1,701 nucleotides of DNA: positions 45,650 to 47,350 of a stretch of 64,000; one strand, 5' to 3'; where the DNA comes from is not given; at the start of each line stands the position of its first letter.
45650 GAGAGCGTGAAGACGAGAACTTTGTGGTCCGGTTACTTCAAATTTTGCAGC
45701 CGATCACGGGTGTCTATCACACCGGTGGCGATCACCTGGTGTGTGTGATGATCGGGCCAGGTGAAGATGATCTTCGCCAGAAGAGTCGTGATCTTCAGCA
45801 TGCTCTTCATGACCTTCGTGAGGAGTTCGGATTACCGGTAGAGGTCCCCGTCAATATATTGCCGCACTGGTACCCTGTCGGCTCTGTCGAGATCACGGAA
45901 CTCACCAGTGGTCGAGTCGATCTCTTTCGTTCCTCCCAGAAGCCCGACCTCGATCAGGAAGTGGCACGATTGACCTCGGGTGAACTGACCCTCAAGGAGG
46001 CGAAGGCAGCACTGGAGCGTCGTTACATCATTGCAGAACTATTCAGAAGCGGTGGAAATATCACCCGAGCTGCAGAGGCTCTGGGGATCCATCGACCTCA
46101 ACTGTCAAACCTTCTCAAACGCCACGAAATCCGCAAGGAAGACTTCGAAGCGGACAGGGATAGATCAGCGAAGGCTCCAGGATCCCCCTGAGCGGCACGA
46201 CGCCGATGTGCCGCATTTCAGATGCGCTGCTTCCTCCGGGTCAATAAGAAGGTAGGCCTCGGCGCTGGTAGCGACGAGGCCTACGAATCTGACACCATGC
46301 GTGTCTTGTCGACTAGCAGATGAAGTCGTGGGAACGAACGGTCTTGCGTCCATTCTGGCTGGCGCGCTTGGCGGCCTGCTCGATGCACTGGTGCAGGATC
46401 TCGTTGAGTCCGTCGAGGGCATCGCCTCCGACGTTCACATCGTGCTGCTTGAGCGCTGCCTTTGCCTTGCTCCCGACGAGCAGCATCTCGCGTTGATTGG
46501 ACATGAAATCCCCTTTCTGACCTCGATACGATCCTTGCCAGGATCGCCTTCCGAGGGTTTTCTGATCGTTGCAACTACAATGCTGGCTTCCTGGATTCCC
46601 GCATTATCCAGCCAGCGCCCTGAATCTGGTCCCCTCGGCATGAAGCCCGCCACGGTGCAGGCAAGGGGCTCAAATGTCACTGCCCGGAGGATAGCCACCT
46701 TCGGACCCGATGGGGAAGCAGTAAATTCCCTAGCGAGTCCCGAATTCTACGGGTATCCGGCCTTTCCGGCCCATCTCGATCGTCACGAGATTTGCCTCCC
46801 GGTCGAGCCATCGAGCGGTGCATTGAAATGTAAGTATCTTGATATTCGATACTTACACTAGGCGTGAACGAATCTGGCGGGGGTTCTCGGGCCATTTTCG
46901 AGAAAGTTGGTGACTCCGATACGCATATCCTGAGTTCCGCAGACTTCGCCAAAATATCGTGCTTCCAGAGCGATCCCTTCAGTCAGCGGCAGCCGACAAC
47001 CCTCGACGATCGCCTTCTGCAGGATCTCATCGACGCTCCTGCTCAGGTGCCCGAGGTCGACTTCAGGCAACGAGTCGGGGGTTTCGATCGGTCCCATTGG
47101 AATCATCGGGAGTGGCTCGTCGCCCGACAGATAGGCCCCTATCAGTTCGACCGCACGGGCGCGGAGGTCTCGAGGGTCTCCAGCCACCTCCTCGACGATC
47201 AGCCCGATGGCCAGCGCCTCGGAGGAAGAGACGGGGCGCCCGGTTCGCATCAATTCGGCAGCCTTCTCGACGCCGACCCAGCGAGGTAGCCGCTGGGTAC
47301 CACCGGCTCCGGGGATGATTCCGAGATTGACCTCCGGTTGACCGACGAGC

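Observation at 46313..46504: Stand-alone 63-aa bacterial histone-fold gene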

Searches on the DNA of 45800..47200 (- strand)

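Call 28: search_rna_families(source=window, start=45800, end=47200, threshold=evalue, max_evalue=1)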
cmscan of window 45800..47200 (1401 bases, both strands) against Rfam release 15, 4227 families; matches with E-value up to 1: 2.
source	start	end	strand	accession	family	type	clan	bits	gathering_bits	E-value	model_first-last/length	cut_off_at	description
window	46253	46290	-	RF02273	FsrA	Gene;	-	21.7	80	0.095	46-83/83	no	FsrA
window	46512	46596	+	RF02166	PVT1_3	Gene; lncRNA;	-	14.7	45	0.52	1-95/95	no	Pvt1 oncogene conserved region 3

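Call 43: build_rna_model(alignment_id=A4, structure=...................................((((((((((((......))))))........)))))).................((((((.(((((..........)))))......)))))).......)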
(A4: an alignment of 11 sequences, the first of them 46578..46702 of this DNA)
Model R1 built from alignment A4 (11 sequences, 136 columns); structure: as given.
model positions 127; base pairs 23; branch points 1; effective number of sequences 3.12; information 0.59 bits per position. Calibrated on 0.2 Mb of random sequence (short: E-values are rough).
structure used (alignment columns):
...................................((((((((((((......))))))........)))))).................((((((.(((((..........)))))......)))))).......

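Call 44: search_with_rna_model(model_id=R1, sources=[window, L001, L002, L003, L006, L009, L010, L011, L012, L013, L014, L015, L016, L017, L018, L019, L020, L021, L022, L023, L024, L025, L026, L027, L028, L029, L030, L031, L032, L033, L034, L035, L036, L037, L038, L039, L040, L041, L042, L043, L044, L045, L046, L047, L048, L049, L050, L051, L052, L053, L054, L055, L056, L057, L058, L059, L060, L061, L062, L063, L064, L065, L066, L067, L068, L069, L070, L071, L072, L073, L074, L075, L076, L077, L078, L079, L080, L081, L082, L083, L084, L085, L086, L087, L088], max_evalue=1, make_alignment=true)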
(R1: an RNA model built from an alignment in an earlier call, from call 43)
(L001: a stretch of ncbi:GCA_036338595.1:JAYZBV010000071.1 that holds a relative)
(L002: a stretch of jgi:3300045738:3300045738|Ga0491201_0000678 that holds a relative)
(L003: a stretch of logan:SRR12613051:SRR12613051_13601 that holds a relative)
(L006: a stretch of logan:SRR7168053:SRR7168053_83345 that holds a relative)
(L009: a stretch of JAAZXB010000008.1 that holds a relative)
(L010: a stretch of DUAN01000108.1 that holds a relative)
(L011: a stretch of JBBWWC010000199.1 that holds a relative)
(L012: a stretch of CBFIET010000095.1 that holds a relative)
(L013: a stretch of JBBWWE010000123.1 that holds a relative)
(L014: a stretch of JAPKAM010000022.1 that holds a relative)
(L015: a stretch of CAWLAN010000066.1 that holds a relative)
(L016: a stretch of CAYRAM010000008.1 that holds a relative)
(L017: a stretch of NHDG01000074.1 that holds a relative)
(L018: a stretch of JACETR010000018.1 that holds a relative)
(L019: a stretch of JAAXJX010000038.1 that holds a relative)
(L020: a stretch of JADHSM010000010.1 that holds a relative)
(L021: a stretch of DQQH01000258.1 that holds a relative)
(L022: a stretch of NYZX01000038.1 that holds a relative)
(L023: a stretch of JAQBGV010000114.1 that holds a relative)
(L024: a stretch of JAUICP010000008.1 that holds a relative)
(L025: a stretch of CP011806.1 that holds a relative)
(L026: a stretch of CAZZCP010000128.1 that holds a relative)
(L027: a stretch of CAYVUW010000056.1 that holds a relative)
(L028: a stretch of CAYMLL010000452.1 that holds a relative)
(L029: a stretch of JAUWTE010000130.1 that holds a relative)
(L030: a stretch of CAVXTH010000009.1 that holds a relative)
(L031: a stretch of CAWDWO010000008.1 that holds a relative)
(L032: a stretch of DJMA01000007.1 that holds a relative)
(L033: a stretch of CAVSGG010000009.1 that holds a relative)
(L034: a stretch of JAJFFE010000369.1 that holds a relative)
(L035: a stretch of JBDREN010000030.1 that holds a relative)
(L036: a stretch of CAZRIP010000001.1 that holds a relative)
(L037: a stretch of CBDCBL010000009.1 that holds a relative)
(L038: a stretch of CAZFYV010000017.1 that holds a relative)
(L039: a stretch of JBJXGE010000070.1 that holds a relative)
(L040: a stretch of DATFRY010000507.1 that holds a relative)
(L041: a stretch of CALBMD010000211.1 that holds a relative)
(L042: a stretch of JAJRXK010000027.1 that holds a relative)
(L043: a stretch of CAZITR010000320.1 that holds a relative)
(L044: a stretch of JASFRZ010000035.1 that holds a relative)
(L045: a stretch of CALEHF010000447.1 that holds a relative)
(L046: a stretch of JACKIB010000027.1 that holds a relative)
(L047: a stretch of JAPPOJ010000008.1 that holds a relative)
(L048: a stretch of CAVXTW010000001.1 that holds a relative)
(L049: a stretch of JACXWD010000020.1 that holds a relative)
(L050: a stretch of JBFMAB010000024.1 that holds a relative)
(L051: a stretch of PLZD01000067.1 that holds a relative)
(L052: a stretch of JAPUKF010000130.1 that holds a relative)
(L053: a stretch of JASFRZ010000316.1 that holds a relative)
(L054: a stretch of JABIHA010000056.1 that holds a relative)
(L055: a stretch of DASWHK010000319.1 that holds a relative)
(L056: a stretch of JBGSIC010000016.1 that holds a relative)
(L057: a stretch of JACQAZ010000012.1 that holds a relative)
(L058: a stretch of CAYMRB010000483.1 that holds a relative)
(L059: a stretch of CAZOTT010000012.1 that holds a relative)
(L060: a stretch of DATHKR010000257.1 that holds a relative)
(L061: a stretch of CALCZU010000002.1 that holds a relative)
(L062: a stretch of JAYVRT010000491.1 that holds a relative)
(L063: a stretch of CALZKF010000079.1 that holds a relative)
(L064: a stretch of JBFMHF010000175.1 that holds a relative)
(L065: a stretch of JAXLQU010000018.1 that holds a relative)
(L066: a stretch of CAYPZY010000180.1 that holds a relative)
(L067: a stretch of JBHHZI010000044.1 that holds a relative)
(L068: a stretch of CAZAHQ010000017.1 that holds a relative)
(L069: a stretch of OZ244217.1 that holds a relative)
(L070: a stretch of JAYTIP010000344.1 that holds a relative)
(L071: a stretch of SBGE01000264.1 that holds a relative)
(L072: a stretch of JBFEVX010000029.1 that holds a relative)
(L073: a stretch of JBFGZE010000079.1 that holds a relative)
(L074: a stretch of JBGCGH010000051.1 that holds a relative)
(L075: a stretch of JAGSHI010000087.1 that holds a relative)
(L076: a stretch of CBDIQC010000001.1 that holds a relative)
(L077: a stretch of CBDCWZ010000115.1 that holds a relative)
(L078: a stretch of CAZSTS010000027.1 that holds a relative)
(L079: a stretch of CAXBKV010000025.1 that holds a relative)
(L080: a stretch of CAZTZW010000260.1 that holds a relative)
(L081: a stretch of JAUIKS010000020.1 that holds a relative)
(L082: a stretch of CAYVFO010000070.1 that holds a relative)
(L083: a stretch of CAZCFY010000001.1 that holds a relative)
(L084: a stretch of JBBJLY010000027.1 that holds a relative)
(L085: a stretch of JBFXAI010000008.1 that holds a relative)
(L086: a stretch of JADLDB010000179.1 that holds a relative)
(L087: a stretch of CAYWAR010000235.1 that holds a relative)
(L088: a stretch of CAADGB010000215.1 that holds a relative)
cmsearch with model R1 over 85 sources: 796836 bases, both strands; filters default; matches with E-value up to 1: 16.
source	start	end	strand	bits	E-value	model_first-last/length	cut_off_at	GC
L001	5802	5928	+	124.9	4.3e-27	1-127/127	no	0.6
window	46576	46702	-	123.1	1.2e-26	1-127/127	no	0.61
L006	4861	4987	+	123.1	1.2e-26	1-127/127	no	0.61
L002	5803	5929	+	121.2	3.3e-26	1-127/127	no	0.61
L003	4795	4921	+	120.1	6e-26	1-127/127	no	0.6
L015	4381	4507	+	115.6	6.8e-25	1-127/127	no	0.57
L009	4798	4927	+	115.1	9.1e-25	1-127/127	no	0.58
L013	3951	4077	+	113.4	2.3e-24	1-127/127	no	0.61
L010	3267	3396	+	110.7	1e-23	1-127/127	no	0.57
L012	4795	4924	+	94.2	7.8e-20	1-127/127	no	0.58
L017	4807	4932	+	90.4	6.4e-19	1-127/127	no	0.54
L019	4807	4931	+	90.1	7.2e-19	1-127/127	no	0.62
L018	4807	4931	+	89.2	1.2e-18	1-127/127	no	0.62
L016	4805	4930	+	87.4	3.2e-18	1-127/127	no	0.54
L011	1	116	+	85.5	8.8e-18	12-127/127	5'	0.54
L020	4159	4282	+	79.4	2.5e-16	1-127/127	no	0.55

Alignment A5: 16 matches aligned to the model, 136 columns, each read 5' to 3' on its own strand. Consensus structure (alignment columns), stored with it:
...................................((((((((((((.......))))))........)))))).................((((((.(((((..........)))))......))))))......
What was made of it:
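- Tried and rejected: It was not detected in the more distant syntenic relatives L021, L023, L034, L039 and L045, nor in any other phylum (call 44).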

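Call 49: search_with_rna_model(model_id=R1, sources=[L089, L090, L091, L092, L093, L094, L095, L096, L097, L098, L099, L100, L101, L102, L103, L104, L105, L106, L107, L108, L109, L110, L111, L112, L113, L114, L115, L116, L117, L118, L119, L120, L121, L122, L123, L124, L125, L126, L127, L128, L129, L130, L131, L132, L133, L134, L135, L136, L137, L138, L139, L140, L141, L142, L143, L144, L145, L146, L147, L148, L149, L150, L151, L152, L153, L154, L155, L156, L157, L158, L159, L160, L161, L162, L163, L164, L165, L166, L167, L168, L169, L170, L171, L172, L173, L174, L175, L176, L177, L178, L179, L180, L181, L182, L183, L184, L185, L186, L187, L188], max_evalue=1)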
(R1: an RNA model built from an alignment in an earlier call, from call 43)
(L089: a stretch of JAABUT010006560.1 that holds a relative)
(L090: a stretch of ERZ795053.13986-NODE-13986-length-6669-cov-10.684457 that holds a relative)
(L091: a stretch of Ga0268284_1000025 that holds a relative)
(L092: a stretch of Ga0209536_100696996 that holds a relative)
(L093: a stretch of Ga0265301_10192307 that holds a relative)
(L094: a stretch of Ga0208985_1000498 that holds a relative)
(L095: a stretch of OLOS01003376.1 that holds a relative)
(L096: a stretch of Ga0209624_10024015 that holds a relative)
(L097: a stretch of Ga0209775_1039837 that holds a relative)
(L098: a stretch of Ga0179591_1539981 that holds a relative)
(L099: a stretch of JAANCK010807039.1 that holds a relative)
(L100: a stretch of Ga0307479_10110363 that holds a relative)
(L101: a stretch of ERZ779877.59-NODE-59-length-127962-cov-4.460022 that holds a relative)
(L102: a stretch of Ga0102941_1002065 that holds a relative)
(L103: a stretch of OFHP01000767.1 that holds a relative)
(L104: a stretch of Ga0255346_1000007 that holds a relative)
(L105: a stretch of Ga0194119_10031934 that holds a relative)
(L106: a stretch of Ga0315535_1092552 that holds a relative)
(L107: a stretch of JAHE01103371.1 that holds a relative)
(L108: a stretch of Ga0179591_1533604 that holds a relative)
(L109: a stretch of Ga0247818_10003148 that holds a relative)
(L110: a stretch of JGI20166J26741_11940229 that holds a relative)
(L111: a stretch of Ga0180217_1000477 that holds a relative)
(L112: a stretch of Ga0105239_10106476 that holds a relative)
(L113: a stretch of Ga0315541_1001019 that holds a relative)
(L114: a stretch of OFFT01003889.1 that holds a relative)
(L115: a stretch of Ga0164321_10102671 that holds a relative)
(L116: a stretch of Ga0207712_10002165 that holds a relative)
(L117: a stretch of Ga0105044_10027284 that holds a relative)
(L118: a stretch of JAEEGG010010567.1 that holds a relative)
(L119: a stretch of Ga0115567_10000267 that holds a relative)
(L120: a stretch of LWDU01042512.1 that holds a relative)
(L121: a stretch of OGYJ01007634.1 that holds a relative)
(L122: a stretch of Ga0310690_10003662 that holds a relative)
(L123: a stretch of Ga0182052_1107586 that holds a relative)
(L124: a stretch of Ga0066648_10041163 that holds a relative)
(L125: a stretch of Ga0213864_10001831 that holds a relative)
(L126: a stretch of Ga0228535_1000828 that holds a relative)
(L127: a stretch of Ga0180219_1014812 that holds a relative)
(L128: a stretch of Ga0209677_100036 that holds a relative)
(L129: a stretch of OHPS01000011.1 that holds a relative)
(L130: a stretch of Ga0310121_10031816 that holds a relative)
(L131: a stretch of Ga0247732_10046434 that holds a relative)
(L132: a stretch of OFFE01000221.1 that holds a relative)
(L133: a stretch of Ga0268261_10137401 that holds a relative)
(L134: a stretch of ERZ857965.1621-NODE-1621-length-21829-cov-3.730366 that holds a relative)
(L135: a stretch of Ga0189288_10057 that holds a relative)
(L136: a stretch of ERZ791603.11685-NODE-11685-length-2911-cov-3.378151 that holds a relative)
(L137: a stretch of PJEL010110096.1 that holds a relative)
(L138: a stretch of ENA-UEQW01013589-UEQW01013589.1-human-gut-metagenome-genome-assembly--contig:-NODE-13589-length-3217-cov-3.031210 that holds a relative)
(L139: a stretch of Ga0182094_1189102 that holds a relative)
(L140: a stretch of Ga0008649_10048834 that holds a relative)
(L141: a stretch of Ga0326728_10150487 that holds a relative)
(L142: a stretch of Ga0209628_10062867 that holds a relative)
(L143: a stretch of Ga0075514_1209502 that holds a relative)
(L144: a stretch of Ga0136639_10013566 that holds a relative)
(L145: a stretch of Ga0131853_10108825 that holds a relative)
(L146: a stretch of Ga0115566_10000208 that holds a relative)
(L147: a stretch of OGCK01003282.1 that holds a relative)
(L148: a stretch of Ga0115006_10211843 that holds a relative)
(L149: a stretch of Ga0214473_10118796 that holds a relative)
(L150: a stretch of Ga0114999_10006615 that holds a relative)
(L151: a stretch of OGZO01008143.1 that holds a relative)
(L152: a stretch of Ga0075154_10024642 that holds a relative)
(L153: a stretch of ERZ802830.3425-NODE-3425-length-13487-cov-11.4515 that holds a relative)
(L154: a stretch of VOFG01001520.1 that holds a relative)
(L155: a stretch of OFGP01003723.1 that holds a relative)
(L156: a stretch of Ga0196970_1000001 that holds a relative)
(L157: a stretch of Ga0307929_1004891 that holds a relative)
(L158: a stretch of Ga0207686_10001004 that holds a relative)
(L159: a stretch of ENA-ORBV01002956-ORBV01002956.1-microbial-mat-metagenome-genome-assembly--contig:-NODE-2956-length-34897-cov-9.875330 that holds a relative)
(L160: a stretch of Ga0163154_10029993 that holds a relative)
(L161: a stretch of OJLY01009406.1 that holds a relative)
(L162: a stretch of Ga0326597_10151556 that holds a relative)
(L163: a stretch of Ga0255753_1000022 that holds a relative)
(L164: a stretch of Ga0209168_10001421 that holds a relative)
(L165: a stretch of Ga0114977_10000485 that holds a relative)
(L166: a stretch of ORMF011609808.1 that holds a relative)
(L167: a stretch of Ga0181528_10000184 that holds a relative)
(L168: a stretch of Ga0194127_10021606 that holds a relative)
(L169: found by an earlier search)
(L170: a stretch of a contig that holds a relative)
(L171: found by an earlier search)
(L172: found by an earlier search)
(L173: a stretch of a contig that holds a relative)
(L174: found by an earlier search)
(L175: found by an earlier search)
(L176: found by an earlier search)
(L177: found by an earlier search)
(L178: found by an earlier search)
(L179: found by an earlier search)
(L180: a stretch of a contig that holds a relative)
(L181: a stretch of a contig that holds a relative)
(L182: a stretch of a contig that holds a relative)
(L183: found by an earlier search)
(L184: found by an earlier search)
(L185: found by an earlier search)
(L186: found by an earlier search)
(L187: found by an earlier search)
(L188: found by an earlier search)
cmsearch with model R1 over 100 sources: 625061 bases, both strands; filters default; matches with E-value up to 1: 11.
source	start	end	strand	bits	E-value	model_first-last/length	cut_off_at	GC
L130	2072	2198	-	119.6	6.2e-26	1-127/127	no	0.61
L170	3890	4016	-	119.6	6.2e-26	1-127/127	no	0.61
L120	9432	9561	-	110.7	7.9e-24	1-127/127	no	0.57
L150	11784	11913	+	110.4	9.3e-24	1-127/127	no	0.57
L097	95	224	+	107.6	4.2e-23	1-127/127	no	0.58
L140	861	990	+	107.6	4.2e-23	1-127/127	no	0.58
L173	3103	3232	-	107.6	4.2e-23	1-127/127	no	0.58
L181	622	748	+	96.7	1.6e-20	1-127/127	no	0.64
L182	3026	3150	+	88.9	1.1e-18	1-127/127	no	0.6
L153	4749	4872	+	79.4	2e-16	1-127/127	no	0.55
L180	7017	7105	-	15.4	0.26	1-127/127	no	0.6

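Call 50: search_with_rna_model(model_id=R1, sources=[L189, L190, L191, L192, L193, L194, L195, L196, L197, L198, L199, L200, L201, L202, L203, L204, L205, L206, L207, L208], max_evalue=1)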
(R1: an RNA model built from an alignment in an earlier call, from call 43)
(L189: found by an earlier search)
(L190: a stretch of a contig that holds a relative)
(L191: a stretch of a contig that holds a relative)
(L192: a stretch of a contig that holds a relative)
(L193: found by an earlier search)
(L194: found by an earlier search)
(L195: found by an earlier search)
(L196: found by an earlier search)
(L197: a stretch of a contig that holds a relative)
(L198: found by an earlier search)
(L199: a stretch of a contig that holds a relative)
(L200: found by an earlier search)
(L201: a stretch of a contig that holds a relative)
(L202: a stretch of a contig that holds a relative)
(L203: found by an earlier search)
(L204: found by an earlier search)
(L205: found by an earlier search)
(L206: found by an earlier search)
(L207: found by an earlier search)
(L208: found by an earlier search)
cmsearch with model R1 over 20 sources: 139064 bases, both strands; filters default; matches with E-value up to 1: 7.
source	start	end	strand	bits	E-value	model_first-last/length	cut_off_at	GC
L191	4381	4507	+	115.6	1.2e-25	1-127/127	no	0.57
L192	4200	4326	+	96.7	3.5e-21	1-127/127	no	0.64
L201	9505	9628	-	79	5.5e-17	1-127/127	no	0.55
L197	4585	4712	+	19.3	0.0066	1-127/127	no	0.58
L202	411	511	-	15.4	0.056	1-127/127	no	0.61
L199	3108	3196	-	15.4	0.057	1-127/127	no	0.6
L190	4249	4353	+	11.8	0.39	1-127/127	no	0.52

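Call 51: search_with_rna_model(model_id=R1, sources=[window, L001, L009, L010, L012, L013, L015, L016, L017, L018, L019, L020, L097, L181, L182, L150], max_evalue=0.00001, make_alignment=true, show_alignments=0)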
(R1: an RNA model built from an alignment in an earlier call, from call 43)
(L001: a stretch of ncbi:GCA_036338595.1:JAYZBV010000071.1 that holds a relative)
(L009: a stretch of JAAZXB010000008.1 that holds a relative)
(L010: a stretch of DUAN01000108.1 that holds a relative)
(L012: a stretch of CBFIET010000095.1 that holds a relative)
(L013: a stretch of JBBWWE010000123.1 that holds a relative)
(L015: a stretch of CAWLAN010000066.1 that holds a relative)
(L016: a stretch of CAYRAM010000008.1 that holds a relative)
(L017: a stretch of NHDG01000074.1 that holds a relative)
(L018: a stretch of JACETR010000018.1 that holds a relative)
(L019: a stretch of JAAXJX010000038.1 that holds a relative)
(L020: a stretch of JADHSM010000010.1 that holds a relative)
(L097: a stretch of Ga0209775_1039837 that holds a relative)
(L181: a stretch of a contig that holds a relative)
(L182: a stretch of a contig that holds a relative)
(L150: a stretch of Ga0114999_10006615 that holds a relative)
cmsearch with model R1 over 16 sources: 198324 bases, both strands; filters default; matches with E-value up to 0.00001: 16.
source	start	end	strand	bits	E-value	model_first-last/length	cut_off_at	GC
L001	5802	5928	+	124.9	1.1e-27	1-127/127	no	0.6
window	46576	46702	-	123.1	2.9e-27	1-127/127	no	0.61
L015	4381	4507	+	115.6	1.7e-25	1-127/127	no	0.57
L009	4798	4927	+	115.1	2.3e-25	1-127/127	no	0.58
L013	3951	4077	+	113.4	5.7e-25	1-127/127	no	0.61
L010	3267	3396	+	110.7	2.5e-24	1-127/127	no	0.57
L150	11784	11913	+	110.4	2.9e-24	1-127/127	no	0.57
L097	95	224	+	107.6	1.3e-23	1-127/127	no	0.58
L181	622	748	+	96.7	5e-21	1-127/127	no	0.64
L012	4795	4924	+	94.2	1.9e-20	1-127/127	no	0.58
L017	4807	4932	+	90.4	1.6e-19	1-127/127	no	0.54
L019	4807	4931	+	90.1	1.8e-19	1-127/127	no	0.62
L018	4807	4931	+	89.2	3e-19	1-127/127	no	0.62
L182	3026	3150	+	88.9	3.5e-19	1-127/127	no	0.6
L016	4805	4930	+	87.4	7.9e-19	1-127/127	no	0.54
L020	4159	4282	+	79.4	6.2e-17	1-127/127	no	0.55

Alignment A6: 16 matches aligned to the model, 137 columns, each read 5' to 3' on its own strand. Consensus structure (alignment columns), stored with it:
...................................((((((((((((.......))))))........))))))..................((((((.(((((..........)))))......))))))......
